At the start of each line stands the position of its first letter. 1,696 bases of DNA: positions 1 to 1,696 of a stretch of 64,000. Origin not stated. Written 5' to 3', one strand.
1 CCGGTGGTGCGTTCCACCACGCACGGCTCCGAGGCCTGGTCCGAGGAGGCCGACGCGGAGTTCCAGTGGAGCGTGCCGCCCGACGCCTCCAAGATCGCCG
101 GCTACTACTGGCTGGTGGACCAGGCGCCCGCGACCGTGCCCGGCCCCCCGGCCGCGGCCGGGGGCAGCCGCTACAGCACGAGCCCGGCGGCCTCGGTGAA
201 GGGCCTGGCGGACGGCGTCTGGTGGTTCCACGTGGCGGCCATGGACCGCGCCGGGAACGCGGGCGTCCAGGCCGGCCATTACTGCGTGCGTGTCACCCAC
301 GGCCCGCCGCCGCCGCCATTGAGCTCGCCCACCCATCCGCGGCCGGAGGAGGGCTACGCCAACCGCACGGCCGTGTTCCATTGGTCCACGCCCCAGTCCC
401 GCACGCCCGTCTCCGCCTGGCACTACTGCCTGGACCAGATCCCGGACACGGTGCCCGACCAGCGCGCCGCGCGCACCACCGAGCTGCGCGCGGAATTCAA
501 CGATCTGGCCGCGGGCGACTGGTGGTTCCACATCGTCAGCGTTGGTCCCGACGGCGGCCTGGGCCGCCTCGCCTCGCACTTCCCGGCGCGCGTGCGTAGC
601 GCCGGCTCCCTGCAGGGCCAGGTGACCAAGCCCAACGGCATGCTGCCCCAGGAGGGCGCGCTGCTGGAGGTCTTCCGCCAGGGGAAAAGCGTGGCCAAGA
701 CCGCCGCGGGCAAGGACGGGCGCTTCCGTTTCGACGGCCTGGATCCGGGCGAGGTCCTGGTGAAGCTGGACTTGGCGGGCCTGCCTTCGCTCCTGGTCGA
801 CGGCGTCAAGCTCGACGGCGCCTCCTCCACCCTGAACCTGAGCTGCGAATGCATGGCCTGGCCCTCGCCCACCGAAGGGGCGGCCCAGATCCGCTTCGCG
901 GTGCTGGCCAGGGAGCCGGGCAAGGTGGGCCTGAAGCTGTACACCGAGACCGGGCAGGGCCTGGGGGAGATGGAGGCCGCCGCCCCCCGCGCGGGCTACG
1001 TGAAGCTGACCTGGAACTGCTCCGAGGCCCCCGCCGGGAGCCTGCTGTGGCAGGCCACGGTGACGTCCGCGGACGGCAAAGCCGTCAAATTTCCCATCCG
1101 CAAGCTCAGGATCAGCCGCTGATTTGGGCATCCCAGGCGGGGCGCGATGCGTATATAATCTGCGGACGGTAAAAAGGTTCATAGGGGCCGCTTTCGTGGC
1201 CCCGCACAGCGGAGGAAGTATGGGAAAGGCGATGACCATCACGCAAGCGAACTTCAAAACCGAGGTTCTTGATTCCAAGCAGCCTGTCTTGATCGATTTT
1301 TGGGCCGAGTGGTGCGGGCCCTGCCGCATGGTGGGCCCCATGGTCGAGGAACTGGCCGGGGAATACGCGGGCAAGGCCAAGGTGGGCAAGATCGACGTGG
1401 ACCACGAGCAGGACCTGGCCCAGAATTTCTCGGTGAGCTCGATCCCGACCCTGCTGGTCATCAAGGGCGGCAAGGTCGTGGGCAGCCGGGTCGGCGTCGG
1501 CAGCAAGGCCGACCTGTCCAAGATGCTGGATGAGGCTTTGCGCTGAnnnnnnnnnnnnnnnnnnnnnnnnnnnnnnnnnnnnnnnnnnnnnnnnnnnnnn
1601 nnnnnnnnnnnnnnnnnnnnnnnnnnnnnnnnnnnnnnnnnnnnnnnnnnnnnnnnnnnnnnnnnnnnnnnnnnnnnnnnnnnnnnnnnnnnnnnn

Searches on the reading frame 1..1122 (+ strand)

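Call 27: search_protein_families(library=pfam, proteins=[window:1-1122:+], max_evalue=0.001)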
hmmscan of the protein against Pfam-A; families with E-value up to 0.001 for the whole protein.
window:1-1122:+ (373 aa): 1 family
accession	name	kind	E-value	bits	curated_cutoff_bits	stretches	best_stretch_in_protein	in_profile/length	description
PF13620.12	CarboxypepD_reg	-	1.7e-07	31.9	32.3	1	203-279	1-78/82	Carboxypeptidase regulatory-like domain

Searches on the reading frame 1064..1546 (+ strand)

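Call 28: search_protein_families(library=pfam, proteins=[window:1064-1546:+], max_evalue=0.001)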
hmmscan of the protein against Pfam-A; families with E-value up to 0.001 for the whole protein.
window:1064-1546:+ (160 aa): 6 families
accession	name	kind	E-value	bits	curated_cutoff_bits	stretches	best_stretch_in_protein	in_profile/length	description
PF00085.26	Thioredoxin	-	3.5e-31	107.7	23.5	1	57-156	3-102/103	Thioredoxin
PF13905.12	Thioredoxin_8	-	2.2e-06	28.4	27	0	73-102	2-31/94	Thioredoxin-like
PF13098.12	Thioredoxin_2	-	5e-06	27.2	27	1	71-155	4-104/104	Thioredoxin-like domain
PF00578.27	AhpC-TSA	-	0.00024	21.5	26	1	67-130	21-85/124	AhpC/TSA family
PF07449.17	HyaE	-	0.00045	20.7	22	1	93-144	49-101/108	Hydrogenase-1 expression protein HyaE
PF14595.12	Thioredoxin_9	-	0.00069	20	25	1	70-134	40-105/129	Thioredoxin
